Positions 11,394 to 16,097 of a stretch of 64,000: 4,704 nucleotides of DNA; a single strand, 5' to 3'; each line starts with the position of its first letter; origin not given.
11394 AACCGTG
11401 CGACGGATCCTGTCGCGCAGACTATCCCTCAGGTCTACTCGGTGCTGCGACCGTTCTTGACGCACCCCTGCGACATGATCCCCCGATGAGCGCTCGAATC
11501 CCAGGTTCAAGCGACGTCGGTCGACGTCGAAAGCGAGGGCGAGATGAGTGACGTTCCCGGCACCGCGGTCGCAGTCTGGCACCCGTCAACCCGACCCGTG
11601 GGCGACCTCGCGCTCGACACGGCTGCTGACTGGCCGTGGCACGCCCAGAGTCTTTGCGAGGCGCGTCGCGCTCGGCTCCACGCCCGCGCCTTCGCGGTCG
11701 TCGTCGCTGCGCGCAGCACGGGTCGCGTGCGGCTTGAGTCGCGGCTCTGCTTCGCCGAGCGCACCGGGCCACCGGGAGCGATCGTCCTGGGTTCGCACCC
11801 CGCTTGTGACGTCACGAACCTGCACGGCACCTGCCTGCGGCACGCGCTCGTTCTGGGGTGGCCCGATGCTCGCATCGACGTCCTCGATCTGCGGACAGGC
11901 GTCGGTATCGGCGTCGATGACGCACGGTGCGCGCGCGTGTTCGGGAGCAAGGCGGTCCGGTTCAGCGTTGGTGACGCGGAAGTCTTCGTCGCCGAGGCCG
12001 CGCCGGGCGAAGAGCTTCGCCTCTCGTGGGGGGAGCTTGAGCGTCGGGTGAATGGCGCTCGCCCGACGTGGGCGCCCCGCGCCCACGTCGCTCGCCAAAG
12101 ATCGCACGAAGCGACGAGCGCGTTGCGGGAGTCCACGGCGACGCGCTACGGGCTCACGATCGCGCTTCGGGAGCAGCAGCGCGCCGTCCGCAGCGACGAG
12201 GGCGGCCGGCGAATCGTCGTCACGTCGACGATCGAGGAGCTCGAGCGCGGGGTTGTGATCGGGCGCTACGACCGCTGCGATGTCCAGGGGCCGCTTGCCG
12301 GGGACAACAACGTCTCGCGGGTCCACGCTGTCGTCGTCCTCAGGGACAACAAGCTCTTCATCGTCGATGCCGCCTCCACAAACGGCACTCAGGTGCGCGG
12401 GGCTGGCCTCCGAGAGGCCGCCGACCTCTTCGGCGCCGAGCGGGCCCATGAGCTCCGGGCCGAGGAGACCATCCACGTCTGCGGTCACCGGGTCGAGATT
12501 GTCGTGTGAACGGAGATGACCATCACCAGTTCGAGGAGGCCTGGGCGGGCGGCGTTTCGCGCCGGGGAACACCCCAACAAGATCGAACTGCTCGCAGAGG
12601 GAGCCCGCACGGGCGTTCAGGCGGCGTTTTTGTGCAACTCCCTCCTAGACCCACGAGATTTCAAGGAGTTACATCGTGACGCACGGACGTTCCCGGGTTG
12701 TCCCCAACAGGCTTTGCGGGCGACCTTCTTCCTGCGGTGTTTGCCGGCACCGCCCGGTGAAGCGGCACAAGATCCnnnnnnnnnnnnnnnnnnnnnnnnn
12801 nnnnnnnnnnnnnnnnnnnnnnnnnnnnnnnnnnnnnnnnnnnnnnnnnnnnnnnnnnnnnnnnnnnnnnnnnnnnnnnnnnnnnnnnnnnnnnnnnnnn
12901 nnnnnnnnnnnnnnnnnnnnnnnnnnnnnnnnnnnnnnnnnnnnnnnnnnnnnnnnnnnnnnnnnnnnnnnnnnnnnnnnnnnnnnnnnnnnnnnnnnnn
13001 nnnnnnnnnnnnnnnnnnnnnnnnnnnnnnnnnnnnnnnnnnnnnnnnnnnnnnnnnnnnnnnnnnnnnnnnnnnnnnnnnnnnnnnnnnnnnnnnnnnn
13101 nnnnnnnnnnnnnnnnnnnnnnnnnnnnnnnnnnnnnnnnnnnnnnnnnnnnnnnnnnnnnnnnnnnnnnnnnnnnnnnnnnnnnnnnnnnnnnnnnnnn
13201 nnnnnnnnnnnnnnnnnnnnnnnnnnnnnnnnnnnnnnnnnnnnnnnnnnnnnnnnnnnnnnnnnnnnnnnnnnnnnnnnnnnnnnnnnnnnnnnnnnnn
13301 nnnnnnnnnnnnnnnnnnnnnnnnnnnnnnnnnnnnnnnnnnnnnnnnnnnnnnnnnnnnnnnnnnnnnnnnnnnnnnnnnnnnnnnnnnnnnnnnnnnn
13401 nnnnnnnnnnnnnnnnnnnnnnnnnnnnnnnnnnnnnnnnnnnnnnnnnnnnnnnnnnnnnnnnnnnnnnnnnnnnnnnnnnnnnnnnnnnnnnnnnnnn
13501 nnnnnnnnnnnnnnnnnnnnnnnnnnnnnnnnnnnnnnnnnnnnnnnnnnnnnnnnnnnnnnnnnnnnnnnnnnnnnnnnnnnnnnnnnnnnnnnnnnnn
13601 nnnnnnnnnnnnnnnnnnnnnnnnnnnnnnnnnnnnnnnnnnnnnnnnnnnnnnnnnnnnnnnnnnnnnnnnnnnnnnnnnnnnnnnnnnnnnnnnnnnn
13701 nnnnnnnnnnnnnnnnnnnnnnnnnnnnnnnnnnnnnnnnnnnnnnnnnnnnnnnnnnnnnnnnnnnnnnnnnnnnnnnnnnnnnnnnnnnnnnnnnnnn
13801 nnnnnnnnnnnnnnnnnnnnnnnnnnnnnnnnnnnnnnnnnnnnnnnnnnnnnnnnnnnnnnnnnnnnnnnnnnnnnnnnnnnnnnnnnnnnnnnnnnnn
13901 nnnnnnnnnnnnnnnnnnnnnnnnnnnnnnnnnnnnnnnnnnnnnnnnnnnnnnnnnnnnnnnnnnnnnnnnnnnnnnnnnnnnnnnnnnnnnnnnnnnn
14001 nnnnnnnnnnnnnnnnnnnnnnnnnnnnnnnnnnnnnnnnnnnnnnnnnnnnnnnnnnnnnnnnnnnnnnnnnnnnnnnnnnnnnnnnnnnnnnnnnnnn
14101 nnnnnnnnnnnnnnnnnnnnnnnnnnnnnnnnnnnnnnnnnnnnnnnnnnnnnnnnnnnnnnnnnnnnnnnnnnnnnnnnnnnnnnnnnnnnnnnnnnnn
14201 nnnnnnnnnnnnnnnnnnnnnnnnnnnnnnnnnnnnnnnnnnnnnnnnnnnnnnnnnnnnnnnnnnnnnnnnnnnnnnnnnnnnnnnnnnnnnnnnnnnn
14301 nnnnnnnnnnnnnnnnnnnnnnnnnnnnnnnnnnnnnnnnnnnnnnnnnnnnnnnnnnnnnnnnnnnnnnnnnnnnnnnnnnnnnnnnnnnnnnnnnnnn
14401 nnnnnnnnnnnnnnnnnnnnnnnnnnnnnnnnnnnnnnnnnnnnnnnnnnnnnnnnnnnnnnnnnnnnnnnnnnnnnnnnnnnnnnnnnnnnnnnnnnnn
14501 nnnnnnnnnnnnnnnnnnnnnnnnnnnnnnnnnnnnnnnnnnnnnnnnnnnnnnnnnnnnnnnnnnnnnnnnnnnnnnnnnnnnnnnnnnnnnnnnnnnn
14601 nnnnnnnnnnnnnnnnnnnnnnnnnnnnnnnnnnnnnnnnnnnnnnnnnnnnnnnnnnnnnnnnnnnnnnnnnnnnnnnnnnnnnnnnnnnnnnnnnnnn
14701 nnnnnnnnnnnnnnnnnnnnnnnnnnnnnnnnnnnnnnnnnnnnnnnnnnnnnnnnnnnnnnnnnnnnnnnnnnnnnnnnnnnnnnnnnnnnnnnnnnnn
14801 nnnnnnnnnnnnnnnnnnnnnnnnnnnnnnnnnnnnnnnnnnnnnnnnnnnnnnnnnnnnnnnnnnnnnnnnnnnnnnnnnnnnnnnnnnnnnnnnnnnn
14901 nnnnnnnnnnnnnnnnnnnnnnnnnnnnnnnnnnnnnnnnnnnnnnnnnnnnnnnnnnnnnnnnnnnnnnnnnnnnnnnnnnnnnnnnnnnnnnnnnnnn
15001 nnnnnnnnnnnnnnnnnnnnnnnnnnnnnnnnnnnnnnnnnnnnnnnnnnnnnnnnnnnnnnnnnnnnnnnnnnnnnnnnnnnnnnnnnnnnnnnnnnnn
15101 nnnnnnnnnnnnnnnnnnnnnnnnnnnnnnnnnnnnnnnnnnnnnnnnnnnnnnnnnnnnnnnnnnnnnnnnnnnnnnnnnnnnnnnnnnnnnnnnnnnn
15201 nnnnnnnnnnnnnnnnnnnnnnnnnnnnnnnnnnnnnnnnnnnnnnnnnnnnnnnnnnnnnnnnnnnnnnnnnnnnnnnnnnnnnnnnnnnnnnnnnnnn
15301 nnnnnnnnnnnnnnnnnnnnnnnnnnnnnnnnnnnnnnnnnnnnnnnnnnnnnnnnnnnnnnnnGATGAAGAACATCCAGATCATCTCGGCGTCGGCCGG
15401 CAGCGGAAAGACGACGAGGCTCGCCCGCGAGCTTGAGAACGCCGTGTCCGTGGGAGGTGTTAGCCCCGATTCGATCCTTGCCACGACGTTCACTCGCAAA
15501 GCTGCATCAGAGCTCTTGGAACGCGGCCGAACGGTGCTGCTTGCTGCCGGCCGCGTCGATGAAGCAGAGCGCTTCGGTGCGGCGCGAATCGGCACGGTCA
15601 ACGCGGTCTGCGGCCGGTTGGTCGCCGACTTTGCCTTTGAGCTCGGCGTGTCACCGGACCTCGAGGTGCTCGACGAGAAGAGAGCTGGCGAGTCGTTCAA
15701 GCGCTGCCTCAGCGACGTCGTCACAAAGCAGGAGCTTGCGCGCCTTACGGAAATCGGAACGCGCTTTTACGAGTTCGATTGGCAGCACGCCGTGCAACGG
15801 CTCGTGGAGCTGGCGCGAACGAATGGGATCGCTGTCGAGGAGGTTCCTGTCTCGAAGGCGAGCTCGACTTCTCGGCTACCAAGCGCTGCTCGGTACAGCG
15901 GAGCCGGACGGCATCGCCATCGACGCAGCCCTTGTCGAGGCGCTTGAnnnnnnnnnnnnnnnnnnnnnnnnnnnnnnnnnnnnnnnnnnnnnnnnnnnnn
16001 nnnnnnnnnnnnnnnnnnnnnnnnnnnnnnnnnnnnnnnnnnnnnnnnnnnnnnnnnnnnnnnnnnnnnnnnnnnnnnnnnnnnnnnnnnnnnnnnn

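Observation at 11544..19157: FHA protein + AddB-like nuclease + AddA-like helicase-nuclease lie directly upstream of, and are translationally coupled to, a type-1 BREX operon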

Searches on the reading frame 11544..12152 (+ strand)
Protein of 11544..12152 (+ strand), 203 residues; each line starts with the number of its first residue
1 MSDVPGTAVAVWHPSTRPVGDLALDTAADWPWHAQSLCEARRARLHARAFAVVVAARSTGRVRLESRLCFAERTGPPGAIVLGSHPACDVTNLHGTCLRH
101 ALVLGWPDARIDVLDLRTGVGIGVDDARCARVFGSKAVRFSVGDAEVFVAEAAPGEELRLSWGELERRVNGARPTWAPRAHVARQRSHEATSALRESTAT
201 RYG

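Call 67: search_protein_families(library=pfam, proteins=[window:11544-12152:+], max_evalue=1)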
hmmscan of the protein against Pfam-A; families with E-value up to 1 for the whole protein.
seq(203 aa): 0 families
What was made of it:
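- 11544..12509 (+): FHA-domain protein (321 aa). It is a neighbour and probably not part of the module. No FHA hit in the N-terminal half (call 67).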

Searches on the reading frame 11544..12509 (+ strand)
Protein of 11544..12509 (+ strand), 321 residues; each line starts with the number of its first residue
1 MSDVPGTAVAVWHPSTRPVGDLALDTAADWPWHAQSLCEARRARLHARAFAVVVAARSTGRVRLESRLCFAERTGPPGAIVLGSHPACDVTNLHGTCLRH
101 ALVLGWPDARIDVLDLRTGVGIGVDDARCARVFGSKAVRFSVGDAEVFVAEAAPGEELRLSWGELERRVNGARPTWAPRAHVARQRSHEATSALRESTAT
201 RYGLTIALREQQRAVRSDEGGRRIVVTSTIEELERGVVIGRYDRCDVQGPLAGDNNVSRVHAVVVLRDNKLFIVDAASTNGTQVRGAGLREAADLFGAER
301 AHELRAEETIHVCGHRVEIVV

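Call 5: search_protein_families(library=pfam, proteins=[window:11544-12509:+], max_evalue=0.01)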
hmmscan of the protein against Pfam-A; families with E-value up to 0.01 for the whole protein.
window:11544-12509:+ (321 aa): 2 families
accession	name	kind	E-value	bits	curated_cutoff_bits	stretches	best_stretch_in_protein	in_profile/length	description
PF00498.31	FHA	-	6.3e-12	46.2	20.7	1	237-291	1-53/67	FHA domain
PF16697.10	Yop-YscD_cpl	-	3.9e-07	30.7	33.2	1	235-290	17-69/94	Inner membrane component of T3SS, cytoplasmic domain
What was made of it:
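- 11544..12509 (+): One Pfam FHA domain at aa 237-291 (call 5).
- Checked: The FHA-domain ORF is at 11544-12509 (Pfam FHA, aa 237-291, E 6e-12; call 5).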

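Call 16: search_protein_families(library=padloc, proteins=[window:11544-12509:+], max_evalue=0.01)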
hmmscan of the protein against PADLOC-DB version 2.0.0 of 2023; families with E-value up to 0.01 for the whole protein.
window:11544-12509:+ (321 aa): 0 families

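Call 17: search_protein_families(library=ncbifam, proteins=[window:11544-12509:+], max_evalue=0.01)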
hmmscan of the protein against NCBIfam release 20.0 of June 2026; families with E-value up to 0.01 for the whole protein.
window:11544-12509:+ (321 aa): 3 families
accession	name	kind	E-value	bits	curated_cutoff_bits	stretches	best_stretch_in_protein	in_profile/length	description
NF049868.1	FhaB_Rv0019c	equivalog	1.2e-06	28.7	125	1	225-293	70-141/158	FHA domain-containing protein FhaB/FipA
TIGR03354.1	VI_FHA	hypoth_equivalog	0.0004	20.3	120.25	1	234-290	23-77/420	type VI secretion system-associated FHA domain protein TagH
NF033760.1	gliding_GltG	equivalog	0.00053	18.7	650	1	253-293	39-80/650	adventurous gliding motility protein GltG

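Call 68: find_homologous_proteins(query=window:11544-12509:+)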
Query window:11544-12509:+ (321 aa): 1 proteins with E <= 0.001 among 8000 candidates.
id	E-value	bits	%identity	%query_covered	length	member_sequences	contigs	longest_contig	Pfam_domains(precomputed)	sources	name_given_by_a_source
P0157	4.6e-208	708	100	100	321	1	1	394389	PF00498.32,PF16697.11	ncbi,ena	-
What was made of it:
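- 11544..12509 (+): No homologue other than itself in the 5.8-billion-protein search (call 68).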

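Call 77: predict_structure(protein=window:11544-12509:+)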
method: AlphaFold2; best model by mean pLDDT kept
length: 321 residues; sequences in the alignment: 1
mean_pLDDT: 37.7   pTM: 0.29
mean pLDDT of the five models: 37.7, 37.5, 34.0, 33.1, 27.5
residues with pLDDT >= 90: 0; 70-90: 30; 50-70: 45; < 50: 246
segments of 3 or more residues with pLDDT < 50: 1-224, 278-295, 297-299
pLDDT, mean of each block of 10 residues (from residue 1): 25 26 23 24 26 28 28 30 30 25 28 29 25 28 31 31 37 23 24 25 29 28 52 70 72 63 72 60 35 48 67 63 47
secondary structure, 60 per line:
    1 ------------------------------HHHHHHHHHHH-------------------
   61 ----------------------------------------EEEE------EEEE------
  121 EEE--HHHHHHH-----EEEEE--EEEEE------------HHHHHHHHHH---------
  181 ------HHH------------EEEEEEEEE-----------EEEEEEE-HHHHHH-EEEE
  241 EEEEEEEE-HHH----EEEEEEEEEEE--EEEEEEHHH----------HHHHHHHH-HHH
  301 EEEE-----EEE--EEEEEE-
elements in order: H31-41 E101-104 E111-114 E121-123 H126-132 E138-142 E145-149 H162-171 E202-210 E222-228 H230-235 E237-248 E257-267 E270-275 H289-296 E301-304 E310-312 E315-320
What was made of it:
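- Checked: The single-sequence AlphaFold model is unusable (pLDDT 37.7; call 77).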

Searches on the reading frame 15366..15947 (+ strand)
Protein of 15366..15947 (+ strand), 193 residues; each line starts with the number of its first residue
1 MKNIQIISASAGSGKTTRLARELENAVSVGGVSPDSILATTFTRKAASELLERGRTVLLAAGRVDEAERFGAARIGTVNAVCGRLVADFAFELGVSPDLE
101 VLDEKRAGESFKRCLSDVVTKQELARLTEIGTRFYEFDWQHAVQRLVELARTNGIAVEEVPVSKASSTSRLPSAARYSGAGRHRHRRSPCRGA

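Call 5: search_protein_families(library=pfam, proteins=[window:15366-15947:+], max_evalue=0.01)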
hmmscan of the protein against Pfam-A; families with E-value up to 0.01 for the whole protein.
window:15366-15947:+ (193 aa): 3 families
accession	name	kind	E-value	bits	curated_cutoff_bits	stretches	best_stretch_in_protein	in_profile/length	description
PF00580.27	UvrD-helicase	-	4.6e-19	69.6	23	1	5-124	16-129/271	UvrD/REP helicase N-terminal domain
PF13245.12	AAA_19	-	8.3e-07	29.7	25.1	1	3-53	12-60/134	AAA domain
PF13604.12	AAA_30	-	0.0074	16.5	27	0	3-53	19-65/191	AAA domain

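Call 16: search_protein_families(library=padloc, proteins=[window:15366-15947:+], max_evalue=0.01)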
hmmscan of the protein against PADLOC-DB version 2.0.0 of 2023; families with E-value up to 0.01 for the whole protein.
window:15366-15947:+ (193 aa): 16 families
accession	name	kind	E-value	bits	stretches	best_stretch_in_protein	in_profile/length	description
PDLC03802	RTasHel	-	1.2e-09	35.6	1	6-54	22-69/675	DRT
PDLC00132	GajB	-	2.3e-09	34.5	1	6-106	20-109/625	UrvD helicase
PDLC00114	GajB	-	1.3e-07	28.6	1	7-108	25-118/635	UrvD helicase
PDLC00109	GajB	-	7.2e-07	26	1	2-52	6-54/647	UrvD helicase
PDLC00122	GajB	-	1.9e-06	25.1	1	6-53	20-66/502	UrvD helicase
PDLC00117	GajB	-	2.4e-06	24.3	1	6-123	31-143/604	UrvD helicase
PDLC00127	GajB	-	3.3e-05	20.6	1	6-53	24-71/594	UrvD helicase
PDLC00123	GajB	-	3.4e-05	20.7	1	5-55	19-68/540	UrvD helicase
PDLC00133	GajB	-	0.0007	16.7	1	7-55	28-76/382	UrvD helicase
PDLC00135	GajB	-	0.00075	16.5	1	6-53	24-69/603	UrvD helicase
PDLC00134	GajB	-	0.0013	15.8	1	5-54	31-81/431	UrvD helicase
PDLC00121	GajB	-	0.0015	15.1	1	6-57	22-74/565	UrvD helicase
PDLC00130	GajB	-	0.0028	14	1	6-122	19-128/589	UrvD helicase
PDLC00148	GajB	-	0.0031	14.6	1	5-53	4-46/369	UrvD helicase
PDLC00107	GajB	-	0.0051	13.5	1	6-50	32-77/587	UrvD helicase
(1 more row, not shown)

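Call 17: search_protein_families(library=ncbifam, proteins=[window:15366-15947:+], max_evalue=0.01)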
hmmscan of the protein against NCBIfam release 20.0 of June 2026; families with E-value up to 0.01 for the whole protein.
window:15366-15947:+ (193 aa): 13 families
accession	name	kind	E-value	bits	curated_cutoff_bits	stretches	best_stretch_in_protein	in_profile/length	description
TIGR02784.1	addA_alphas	equivalog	1.2e-11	43.7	860.75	2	7-53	15-60/1138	double-strand break repair helicase AddA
NF010485.0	PRK13909.1-2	equivalog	4.3e-11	41.8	650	1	5-58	6-58/909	RecB-like helicase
TIGR01075.1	uvrD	equivalog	5.5e-11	41.5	1144.45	1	5-116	20-123/715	DNA helicase II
TIGR01073.1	pcrA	equivalog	1.4e-10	40.2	911.2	1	6-117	21-124/725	DNA helicase PcrA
NF008743.0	PRK11773.1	equivalog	1.6e-10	40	965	1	5-115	25-127/720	DNA helicase II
TIGR02785.1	addA_Gpos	equivalog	1.9e-10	39.3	707.65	1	6-117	18-136/1234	helicase-exonuclease AddAB subunit AddA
NF010487.0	PRK13909.1-4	equivalog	7.8e-08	31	759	1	2-53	4-54/924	RecB-like helicase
TIGR01074.1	rep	equivalog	8.3e-07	27.6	951.45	1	7-119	19-124/668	DNA helicase Rep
TIGR00609.1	recB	equivalog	9.1e-07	27.3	696.05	1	4-59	11-67/1175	exodeoxyribonuclease V subunit beta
NF010486.0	PRK13909.1-3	equivalog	2e-05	22.8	1109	1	6-58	9-60/921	RecB-like helicase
NF010484.0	PRK13909.1-1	equivalog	8.4e-05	20.5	1074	1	5-53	8-55/945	RecB-like helicase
NF008276.0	PRK11054.1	equivalog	0.0005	18.7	543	1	6-56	213-263/684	DNA helicase IV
NF008172.0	PRK10919.1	equivalog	0.00067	18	1168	1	7-56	20-69/673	DNA helicase Rep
